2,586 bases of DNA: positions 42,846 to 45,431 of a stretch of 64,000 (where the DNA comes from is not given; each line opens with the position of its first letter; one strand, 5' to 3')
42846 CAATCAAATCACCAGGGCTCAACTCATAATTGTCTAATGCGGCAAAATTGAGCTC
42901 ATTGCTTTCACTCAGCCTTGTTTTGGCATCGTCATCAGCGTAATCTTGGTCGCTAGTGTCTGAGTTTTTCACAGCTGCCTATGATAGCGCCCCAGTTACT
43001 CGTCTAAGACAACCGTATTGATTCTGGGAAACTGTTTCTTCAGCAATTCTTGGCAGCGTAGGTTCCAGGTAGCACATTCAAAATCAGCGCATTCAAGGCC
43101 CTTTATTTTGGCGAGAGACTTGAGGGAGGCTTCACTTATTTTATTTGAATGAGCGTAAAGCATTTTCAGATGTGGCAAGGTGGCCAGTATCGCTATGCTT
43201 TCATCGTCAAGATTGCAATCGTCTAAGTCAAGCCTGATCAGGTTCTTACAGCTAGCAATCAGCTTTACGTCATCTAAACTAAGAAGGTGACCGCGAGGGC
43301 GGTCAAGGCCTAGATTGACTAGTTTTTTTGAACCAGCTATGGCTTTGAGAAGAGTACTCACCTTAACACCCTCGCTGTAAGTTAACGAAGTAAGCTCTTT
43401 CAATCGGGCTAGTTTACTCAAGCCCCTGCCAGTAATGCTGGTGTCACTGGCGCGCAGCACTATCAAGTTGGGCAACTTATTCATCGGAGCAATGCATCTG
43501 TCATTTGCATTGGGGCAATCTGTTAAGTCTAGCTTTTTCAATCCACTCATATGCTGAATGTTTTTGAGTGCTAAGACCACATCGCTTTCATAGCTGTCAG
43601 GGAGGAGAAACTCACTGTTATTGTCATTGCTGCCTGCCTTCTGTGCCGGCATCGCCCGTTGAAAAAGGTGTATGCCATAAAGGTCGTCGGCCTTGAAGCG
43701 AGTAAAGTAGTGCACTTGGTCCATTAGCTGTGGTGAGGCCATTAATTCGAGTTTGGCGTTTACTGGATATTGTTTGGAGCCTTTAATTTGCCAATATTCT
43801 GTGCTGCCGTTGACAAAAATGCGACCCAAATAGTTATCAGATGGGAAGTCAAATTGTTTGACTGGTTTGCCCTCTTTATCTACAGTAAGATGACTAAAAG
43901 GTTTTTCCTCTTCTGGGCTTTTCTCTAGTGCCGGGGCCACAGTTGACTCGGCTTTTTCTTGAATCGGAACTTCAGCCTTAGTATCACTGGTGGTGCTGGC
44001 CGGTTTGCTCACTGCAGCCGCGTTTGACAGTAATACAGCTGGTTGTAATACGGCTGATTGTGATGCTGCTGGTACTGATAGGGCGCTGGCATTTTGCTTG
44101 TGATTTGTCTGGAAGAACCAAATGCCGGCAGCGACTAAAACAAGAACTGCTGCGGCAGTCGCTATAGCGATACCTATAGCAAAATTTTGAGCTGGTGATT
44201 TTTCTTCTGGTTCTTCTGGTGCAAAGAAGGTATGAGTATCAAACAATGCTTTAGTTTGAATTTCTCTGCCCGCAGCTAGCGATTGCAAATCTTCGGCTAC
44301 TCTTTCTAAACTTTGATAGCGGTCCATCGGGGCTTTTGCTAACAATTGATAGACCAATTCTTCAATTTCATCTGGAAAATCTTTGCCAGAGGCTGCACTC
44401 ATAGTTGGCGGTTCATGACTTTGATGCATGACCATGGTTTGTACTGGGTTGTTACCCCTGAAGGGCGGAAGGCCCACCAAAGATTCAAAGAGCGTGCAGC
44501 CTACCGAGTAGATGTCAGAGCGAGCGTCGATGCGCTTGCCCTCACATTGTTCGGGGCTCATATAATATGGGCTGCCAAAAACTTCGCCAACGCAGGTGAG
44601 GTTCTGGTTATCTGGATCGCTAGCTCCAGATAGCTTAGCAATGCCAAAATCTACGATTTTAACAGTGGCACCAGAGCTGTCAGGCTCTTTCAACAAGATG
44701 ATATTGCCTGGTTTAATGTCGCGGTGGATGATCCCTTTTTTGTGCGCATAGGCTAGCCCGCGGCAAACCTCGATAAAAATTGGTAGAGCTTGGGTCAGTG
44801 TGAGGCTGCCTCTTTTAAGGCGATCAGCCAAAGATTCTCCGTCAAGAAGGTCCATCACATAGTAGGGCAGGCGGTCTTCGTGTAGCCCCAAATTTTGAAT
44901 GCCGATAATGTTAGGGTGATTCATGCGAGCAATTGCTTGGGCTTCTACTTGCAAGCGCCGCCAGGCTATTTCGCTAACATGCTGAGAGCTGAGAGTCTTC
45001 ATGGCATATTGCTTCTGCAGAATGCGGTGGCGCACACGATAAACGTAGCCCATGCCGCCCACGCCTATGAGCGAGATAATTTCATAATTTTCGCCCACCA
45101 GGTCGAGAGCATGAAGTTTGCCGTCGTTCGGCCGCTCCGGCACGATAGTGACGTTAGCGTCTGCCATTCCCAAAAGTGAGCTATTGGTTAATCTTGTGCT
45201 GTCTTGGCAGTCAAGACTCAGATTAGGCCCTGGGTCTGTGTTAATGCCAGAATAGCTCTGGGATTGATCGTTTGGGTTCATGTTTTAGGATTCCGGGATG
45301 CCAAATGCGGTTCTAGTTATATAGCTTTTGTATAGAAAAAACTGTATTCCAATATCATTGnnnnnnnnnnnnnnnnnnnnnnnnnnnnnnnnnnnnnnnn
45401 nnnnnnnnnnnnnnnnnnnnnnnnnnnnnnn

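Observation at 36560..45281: Tandem array of four paralogous receptor-like Ser/Thr kinases with extracytoplasmic LRR domains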

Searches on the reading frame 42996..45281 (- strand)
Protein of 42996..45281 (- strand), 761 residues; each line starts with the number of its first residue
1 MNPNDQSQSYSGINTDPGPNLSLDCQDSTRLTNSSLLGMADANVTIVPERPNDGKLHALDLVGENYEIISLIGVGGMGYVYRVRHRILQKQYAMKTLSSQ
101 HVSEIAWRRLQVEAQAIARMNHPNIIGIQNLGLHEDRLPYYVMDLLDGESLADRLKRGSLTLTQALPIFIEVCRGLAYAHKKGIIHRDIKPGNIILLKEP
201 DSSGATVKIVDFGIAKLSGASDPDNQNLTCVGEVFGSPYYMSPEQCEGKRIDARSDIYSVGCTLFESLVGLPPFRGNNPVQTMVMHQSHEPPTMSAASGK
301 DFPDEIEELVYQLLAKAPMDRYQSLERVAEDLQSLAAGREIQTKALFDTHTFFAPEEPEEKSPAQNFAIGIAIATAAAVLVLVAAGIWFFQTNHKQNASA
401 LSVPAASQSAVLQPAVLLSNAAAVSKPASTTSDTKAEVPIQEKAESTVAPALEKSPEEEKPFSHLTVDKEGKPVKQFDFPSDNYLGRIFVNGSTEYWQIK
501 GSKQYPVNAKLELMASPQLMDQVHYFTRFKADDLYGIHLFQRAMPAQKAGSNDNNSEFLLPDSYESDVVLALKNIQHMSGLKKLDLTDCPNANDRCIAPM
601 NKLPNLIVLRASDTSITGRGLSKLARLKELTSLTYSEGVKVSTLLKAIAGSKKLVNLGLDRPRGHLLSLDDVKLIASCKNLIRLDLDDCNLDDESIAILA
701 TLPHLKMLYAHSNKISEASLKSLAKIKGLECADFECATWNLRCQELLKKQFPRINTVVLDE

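Call 3: search_protein_families(library=pfam, proteins=[window:42996-45281:-], max_evalue=0.1)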
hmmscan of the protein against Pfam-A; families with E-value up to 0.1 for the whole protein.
window:42996-45281:- (761 aa): 12 families
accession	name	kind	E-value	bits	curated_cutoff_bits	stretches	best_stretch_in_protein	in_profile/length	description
PF00069.31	Pkinase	-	3.8e-50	171.2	31.7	1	66-324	1-254/263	Protein kinase domain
PF07714.23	PK_Tyr_Ser-Thr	-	5.7e-27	95.1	23.1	1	69-322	4-249/258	Protein tyrosine and serine/threonine kinase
PF12799.13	LRR_4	-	1.5e-06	28.7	27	1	679-719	1-40/44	Leucine Rich repeats (2 copies)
PF23598.1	LRR_14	-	0.00018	20.8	40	1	573-720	108-256/353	Leucine-rich repeat region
PF17667.7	Pkinase_fungal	-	0.00033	19.9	24.1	1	166-245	289-364/387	Fungal protein kinase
PF24758.1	LRR_At5g56370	-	0.0028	17.8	27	1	675-725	33-84/227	FBD-associated F-box protein At5g56370, LRR repeats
PF00560.39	LRR_1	-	0.0075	16.6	20.6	0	680-700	1-21/23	Leucine Rich Repeat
PF01636.29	APH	-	0.011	16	23.2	0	179-202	165-187/239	Phosphotransferase enzyme family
PF03109.22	ABC1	-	0.025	14.2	22.9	1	142-216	146-215/244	ABC1 atypical kinase-like domain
PF13516.12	LRR_6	-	0.032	14.7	23.4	0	678-695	2-19/24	Leucine Rich repeat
PF13855.12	LRR_8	-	0.05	13.8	27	0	680-729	2-51/61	Leucine rich repeat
PF13095.12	FTA2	-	0.073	13.2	30.2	0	53-104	10-60/214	Kinetochore Sim4 complex subunit FTA2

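Call 4: search_protein_families(library=ncbifam, proteins=[window:42996-45281:-], max_evalue=0.1)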
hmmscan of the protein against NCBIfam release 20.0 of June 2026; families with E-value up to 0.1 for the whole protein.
window:42996-45281:- (761 aa): 24 families
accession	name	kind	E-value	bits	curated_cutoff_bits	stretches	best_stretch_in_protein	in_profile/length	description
NF033483.0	PknB_PASTA_kin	equivalog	1.4e-82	278.5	450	1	61-346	4-279/563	Stk1 family PASTA domain-containing Ser/Thr kinase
NF052427.1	StpK7MSMEG_1200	equivalog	6.3e-48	163.6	900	1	65-423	8-353/601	serine/threonine protein kinase StpK7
NF047741.1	antiphage_MADS6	equivalog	1.4e-43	149.4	460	2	150-354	284-473/612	methylation-associated defense system protein kinase MAD6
NF009651.0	PRK13184.1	equivalog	7.9e-37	126.7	839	1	64-340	2-295/932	serine/threonine-protein kinase PknD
TIGR03903.1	TOMM_kin_cyc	equivalog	1.4e-36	125.9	705.75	1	90-335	4-247/1267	TOMM system kinase/cyclase fusion protein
NF033442.0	BREX_PglW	equivalog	1.3e-25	89.4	990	2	92-335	239-486/1391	BREX system serine/threonine kinase PglW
NF053615.1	SerThrKinAfsKStmc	equivalog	4.3e-21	75.3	1300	1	66-322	15-255/809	protein serine/threonine kinase AfsK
NF038150.1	lanthi_synth_IV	equivalog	4.5e-20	71.6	650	1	106-354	235-460/851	class IV lanthionine synthetase LanL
NF043056.1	T4SS_LegK1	equivalog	5.7e-10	38.4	550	1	180-263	206-279/516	Dot/Icm T4SS effector kinase LegK1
NF058632.1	SerThrKinPrkT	equivalog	1.4e-09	37.4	280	1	63-213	20-163/322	serine/threonine protein kinase PrkT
TIGR03724.2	arch_bud32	equivalog_domain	6.7e-08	32.3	125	1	87-229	21-145/193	KEOPS complex kinase/ATPase Bud32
NF011463.0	PRK14879.1-4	equivalog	1.3e-07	31.3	188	1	68-220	30-165/237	Kae1-associated kinase Bud32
NF038151.1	lanthi_synth_III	equivalog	6.1e-06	24.9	575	1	163-274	336-429/833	class III lanthionine synthetase LanKC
NF011464.0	PRK14879.1-7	equivalog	1.3e-05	25.1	246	1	83-221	31-155/221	Kae1-associated kinase Bud32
NF007174.0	PRK09605.1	equivalog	2.9e-05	22.7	447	1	85-232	362-490/535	bifunctional N(6)-L-threonylcarbamoyladenine synthase/serine/threonine protein kinase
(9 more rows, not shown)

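Call 85: search_protein_families(library=padloc, proteins=[window:42996-45281:-], max_evalue=0.001)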
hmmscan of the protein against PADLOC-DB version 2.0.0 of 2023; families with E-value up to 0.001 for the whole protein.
window:42996-45281:- (761 aa): 34 families (the best 25 are shown)
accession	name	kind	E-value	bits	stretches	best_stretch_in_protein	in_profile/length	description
PDLC04042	PD-T4-6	-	2.3e-79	265.1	1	61-343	6-280/292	-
PDLC04061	PD-T4-6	-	2e-78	263.2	1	59-459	10-407/510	-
PDLC04060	PD-T4-6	-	5.5e-73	244.5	1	61-345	5-279/486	-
PDLC04047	PD-T4-6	-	2.2e-71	238.6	1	63-345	9-282/327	-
PDLC04053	PD-T4-6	-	4.1e-71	238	1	65-345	10-281/311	-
PDLC04043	PD-T4-6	-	1.2e-69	233.5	1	65-463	16-400/452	-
PDLC04052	PD-T4-6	-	1.8e-67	226.6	1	61-436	6-390/496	-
PDLC04138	mad6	-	2.1e-66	223.2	1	60-339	47-317/659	mads_6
PDLC04057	PD-T4-6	-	5.5e-66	221.4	1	62-448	6-366/443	-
PDLC04054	PD-T4-6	-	4.7e-65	218.3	1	58-345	5-283/347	-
PDLC04039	PD-T4-6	-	9.2e-62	207.5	1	65-340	15-280/458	-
PDLC04040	PD-T4-6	-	8.4e-61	204.3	1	71-348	1-278/547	-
PDLC04041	PD-T4-6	-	1.4e-60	203.8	1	60-440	25-395/443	-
PDLC04048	PD-T4-6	-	3e-56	189.3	1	61-350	7-288/354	-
PDLC01088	C3a189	-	2.5e-53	179.8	1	71-393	4-261/840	kinase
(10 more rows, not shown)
